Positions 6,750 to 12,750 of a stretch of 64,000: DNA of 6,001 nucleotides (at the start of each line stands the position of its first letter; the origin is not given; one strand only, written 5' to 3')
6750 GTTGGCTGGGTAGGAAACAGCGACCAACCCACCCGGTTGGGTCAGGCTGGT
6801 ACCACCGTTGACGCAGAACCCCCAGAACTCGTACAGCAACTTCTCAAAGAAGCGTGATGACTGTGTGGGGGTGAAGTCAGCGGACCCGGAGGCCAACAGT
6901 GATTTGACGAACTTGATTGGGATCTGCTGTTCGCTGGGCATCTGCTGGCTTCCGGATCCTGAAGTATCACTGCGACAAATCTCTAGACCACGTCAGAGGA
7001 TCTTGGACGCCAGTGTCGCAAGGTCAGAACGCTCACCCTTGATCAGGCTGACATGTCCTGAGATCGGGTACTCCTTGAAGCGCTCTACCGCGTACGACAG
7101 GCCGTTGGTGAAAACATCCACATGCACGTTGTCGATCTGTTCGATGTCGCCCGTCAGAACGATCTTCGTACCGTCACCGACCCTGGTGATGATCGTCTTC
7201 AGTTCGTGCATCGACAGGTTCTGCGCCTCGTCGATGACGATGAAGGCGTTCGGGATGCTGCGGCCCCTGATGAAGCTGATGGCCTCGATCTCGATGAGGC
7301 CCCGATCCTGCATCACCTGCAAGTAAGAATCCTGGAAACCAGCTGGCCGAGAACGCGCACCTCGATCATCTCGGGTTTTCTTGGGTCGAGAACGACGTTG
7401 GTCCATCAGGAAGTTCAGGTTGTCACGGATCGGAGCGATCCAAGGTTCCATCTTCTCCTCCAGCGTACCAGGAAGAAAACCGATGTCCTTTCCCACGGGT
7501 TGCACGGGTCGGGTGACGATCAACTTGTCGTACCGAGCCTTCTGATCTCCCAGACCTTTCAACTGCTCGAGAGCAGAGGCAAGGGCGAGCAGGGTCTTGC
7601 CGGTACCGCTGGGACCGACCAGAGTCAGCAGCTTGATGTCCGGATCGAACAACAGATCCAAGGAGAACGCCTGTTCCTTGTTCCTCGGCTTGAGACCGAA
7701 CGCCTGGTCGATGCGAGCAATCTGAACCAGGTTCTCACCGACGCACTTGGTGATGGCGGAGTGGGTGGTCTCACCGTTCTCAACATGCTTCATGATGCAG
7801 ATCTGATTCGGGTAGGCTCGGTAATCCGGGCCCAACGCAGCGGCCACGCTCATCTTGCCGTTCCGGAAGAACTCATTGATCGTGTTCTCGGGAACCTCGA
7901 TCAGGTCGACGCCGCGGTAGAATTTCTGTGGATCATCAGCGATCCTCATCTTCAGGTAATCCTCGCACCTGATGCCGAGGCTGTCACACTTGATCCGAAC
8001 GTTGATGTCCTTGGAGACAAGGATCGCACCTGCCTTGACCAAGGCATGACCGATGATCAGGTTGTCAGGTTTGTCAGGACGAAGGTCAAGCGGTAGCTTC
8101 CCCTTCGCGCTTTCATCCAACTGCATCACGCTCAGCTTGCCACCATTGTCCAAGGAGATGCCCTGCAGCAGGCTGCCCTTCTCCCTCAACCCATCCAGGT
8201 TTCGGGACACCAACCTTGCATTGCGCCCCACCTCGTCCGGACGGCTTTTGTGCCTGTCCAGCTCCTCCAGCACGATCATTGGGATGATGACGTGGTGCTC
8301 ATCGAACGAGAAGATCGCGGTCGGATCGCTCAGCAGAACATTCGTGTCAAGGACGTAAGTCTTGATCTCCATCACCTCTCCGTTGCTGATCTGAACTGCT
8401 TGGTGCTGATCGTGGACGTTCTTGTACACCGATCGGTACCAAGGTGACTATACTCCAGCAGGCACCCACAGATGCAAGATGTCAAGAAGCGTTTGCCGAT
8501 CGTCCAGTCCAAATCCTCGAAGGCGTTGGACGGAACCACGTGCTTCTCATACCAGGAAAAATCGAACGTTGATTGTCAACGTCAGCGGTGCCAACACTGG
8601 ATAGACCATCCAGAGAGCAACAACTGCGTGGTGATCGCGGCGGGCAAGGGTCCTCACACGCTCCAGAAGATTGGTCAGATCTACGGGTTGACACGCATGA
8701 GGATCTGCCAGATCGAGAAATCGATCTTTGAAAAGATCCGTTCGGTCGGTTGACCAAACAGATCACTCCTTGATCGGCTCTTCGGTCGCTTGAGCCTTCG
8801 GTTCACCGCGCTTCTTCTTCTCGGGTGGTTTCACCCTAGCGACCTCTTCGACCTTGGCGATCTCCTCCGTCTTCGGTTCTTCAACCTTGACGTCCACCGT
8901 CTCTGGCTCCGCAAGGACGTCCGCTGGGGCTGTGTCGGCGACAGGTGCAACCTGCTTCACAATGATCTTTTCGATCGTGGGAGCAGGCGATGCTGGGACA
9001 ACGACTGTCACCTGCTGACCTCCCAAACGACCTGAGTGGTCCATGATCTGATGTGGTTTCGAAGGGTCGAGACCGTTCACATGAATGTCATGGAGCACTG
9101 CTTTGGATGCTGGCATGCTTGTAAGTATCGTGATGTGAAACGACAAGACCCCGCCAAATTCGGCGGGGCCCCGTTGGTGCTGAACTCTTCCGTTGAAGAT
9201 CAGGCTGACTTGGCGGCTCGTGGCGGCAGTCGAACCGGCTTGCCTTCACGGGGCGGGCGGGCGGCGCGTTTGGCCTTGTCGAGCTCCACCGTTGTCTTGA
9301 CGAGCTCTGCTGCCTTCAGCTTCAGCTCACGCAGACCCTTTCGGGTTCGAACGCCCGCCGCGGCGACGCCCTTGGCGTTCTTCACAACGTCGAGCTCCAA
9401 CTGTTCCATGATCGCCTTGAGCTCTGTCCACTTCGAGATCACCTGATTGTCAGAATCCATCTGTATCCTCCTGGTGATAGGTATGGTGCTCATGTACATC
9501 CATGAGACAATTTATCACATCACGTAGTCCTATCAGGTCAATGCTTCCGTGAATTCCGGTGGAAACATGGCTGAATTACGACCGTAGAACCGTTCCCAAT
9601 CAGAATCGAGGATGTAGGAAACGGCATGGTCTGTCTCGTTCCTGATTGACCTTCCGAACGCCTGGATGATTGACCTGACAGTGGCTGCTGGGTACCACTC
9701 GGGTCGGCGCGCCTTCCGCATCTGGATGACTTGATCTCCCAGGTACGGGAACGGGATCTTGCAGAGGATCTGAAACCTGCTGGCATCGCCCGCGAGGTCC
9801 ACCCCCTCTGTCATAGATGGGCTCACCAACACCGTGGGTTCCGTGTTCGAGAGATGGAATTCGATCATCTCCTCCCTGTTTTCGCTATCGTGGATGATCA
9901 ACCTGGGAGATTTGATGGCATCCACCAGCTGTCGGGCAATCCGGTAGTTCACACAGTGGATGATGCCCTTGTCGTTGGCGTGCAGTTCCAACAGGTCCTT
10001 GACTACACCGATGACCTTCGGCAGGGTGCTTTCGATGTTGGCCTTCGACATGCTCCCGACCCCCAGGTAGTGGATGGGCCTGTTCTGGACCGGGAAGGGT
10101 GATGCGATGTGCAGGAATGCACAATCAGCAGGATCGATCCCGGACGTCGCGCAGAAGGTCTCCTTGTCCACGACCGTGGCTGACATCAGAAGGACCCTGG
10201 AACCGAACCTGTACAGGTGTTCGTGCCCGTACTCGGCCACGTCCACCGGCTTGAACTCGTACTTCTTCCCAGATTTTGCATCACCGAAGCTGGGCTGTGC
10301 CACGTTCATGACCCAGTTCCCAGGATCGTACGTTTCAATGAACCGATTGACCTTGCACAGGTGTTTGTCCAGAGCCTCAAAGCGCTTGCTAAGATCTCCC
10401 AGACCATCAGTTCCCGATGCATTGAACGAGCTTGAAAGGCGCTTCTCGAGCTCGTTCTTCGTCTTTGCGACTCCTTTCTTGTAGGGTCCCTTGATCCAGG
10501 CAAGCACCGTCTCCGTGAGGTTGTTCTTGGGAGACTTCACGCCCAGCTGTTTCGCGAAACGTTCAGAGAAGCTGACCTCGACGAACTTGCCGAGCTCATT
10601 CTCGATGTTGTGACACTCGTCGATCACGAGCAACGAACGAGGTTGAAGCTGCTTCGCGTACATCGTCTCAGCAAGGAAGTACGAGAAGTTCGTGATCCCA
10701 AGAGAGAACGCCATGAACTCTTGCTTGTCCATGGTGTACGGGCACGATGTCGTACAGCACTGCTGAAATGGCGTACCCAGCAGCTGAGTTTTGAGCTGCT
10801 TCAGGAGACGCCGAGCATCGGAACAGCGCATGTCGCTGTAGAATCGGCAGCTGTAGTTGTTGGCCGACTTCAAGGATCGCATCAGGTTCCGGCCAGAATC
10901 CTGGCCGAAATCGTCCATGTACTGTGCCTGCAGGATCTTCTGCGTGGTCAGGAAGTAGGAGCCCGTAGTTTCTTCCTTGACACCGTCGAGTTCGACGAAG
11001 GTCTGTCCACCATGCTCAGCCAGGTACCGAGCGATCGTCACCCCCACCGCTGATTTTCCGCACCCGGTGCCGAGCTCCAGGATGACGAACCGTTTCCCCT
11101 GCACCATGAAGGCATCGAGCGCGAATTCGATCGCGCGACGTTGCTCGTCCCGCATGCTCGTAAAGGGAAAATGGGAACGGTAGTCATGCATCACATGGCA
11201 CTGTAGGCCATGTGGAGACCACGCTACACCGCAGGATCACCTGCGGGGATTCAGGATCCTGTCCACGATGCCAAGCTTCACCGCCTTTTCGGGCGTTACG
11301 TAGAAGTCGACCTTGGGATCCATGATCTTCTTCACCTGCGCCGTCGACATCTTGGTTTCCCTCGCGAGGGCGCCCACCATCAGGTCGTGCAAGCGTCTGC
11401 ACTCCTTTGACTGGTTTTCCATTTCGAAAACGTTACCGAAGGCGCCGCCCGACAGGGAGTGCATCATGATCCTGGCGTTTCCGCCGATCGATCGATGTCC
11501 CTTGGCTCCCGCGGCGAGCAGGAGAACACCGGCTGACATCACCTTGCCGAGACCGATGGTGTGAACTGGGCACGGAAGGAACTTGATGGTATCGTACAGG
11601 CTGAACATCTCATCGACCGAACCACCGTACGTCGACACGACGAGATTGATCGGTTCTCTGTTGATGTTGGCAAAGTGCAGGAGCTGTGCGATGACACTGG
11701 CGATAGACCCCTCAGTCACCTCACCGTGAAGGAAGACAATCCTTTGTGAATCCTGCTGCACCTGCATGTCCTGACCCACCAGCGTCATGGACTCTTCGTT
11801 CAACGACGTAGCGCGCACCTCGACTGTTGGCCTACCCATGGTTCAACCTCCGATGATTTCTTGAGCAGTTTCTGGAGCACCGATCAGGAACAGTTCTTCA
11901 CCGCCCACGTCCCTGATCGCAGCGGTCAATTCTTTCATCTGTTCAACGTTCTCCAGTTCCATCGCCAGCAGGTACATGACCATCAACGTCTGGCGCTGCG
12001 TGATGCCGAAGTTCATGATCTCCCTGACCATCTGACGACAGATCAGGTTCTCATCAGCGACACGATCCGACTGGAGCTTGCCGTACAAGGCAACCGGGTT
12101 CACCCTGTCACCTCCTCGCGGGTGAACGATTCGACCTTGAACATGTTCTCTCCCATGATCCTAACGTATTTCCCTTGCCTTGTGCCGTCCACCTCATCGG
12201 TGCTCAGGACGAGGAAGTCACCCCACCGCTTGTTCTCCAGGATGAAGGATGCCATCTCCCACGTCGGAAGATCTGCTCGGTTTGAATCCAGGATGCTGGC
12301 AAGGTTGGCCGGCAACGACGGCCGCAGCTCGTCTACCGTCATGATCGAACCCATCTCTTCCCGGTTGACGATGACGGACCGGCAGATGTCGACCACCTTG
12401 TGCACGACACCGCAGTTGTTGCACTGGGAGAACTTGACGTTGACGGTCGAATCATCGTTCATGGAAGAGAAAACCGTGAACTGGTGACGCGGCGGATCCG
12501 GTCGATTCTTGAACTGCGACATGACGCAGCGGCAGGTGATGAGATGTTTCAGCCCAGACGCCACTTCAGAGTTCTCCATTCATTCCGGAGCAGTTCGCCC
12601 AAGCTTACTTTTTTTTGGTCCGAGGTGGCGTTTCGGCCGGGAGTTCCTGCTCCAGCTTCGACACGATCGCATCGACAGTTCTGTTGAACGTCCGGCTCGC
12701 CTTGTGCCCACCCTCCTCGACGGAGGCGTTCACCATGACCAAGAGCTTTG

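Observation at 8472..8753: Stand-alone sigma-70 region-4 domain encoded antisense to its neighbours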

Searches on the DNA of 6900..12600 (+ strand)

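Call 7: search_dna_similar(query=window:6900-12600:+, collection=phages, mode=distant, max_rows=15)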
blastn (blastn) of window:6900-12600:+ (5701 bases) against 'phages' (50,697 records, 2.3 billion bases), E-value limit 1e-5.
Records with a match: 4; places in all: 4; records where one place covers at least 80% of the query: 0.
Best place of each record, by identity: 80-90% 2; 60-80% 2.
By first word of the organism name: Celeribacter 2; Erythrobacter 1; Bacteriophage 1.
By host as written in the record: Celeribacter sp. IMCC12053 2; Erythrobacter sp. JL475 1; - 1.
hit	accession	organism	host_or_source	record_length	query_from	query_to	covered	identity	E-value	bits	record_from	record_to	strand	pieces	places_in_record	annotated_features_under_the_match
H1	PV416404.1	Erythrobacter phage XM05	Erythrobacter sp. JL475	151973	238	397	3%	69.5%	5e-7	65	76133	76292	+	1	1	PhoH-like phosphate starvation-inducible protein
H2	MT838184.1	Bacteriophage sp.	human fecal samples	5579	232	338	2%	75.7%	8e-11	77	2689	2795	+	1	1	record has no annotation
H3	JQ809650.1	Celeribacter phage P12053L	Celeribacter sp. IMCC12053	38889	541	599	1%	84.7%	2e-7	67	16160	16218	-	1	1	phosphate starvation-inducible protein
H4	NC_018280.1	Celeribacter phage P12053L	Celeribacter sp. IMCC12053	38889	541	599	1%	84.7%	2e-7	67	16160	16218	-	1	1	PhoH-like phosphate starvation-inducible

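Call 82: search_rna_families(source=window, start=7800, end=9700, threshold=evalue, max_evalue=1)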
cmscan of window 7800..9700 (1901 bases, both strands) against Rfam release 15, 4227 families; matches with E-value up to 1: 0.
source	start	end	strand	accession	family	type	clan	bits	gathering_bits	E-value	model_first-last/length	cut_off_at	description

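Call 89: search_rna_families(source=L091, threshold=gathering)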
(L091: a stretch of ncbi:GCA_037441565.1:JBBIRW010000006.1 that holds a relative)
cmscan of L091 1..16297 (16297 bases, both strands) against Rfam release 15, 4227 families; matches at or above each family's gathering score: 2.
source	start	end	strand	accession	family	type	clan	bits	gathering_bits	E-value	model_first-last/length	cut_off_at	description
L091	4863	7888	+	RF02541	LSU_rRNA_bacteria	Gene; rRNA;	CL00112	2899.7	50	0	1-2925/2925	no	Bacterial large subunit ribosomal RNA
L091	3192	4744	+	RF00177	SSU_rRNA_bacteria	Gene; rRNA;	CL00111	1600.5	50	0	1-1533/1533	no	Bacterial small subunit ribosomal RNA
